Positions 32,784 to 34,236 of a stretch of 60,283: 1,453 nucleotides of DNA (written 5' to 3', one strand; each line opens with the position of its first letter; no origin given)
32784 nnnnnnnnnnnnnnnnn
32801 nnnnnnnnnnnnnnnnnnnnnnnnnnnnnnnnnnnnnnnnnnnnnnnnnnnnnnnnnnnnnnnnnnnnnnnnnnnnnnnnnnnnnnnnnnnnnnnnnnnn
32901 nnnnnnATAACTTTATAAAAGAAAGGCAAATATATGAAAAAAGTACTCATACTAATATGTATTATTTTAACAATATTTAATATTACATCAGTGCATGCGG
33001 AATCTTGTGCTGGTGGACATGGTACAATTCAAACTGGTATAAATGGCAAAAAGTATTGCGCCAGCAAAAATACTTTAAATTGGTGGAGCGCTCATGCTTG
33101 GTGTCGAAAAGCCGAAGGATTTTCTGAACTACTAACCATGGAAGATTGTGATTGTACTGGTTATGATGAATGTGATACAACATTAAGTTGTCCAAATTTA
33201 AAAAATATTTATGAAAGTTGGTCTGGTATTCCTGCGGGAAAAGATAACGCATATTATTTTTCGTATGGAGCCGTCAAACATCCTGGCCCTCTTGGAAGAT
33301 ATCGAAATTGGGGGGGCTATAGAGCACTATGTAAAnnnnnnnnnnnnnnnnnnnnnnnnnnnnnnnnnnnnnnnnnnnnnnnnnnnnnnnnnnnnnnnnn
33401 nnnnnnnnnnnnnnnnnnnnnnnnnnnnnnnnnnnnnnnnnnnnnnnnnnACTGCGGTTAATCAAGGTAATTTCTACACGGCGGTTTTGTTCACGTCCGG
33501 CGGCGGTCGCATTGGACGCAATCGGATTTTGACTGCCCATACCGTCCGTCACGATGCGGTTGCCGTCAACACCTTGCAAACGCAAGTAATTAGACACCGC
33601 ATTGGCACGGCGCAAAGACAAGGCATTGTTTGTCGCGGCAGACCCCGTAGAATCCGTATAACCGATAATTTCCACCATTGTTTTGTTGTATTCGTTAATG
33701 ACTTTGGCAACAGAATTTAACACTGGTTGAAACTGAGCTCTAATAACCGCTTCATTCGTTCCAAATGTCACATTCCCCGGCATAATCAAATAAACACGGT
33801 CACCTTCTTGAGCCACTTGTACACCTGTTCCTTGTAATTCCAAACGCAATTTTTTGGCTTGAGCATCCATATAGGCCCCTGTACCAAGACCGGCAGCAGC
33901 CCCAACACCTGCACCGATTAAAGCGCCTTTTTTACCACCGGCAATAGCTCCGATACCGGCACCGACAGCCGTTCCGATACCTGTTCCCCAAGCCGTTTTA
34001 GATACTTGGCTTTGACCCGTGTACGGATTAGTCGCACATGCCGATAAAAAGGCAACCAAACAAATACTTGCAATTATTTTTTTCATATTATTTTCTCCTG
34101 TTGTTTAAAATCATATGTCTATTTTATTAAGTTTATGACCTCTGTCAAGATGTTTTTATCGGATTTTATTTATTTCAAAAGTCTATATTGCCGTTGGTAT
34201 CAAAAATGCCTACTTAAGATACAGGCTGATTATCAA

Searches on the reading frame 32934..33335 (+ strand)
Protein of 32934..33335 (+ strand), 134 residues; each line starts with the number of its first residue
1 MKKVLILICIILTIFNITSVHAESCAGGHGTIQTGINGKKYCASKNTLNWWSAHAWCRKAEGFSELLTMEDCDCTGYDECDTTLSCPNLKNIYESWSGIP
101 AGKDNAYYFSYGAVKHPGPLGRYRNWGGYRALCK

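Call 98: search_protein_families(library=pfam, max_evalue=0.05, proteins=[window:32934-33335:+])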
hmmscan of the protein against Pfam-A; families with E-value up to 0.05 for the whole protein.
window:32934-33335:+ (134 aa): 0 families
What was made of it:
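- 32934..33338 (+): Small (134 aa) Cys-rich protein with a Sec signal, encoded 28 nt downstream of m3. The same gene pair is conserved in three related loci. It is a candidate secreted partner of the pilin. No Pfam family (call 98).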

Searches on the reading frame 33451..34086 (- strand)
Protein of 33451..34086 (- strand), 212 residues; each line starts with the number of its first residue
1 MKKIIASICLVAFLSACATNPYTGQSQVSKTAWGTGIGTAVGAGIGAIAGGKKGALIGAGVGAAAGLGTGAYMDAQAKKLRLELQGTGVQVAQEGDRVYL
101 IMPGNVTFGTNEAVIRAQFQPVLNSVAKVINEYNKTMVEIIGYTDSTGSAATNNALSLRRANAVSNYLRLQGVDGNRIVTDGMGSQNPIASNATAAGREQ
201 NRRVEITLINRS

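Call 98: search_protein_families(library=pfam, max_evalue=0.05, proteins=[window:33451-34086:-])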
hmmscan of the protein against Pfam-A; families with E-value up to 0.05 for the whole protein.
window:33451-34086:- (212 aa): 4 families
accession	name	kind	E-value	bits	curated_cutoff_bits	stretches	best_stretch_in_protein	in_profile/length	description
PF00691.25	OmpA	-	5.6e-23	81.6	27.2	1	107-202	1-98/98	OmpA family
PF13441.11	Gly-zipper_YMGG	-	9.5e-08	32.1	28.9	1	30-72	2-45/45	YMGG-like Gly-zipper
PF13488.11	Gly-zipper_Omp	-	9.9e-07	29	25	1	34-76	2-45/46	Glycine zipper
PF05433.20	Rick_17kDa_Anti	-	0.0086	16.4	24.2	1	33-73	1-42/43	Glycine zipper 2TM domain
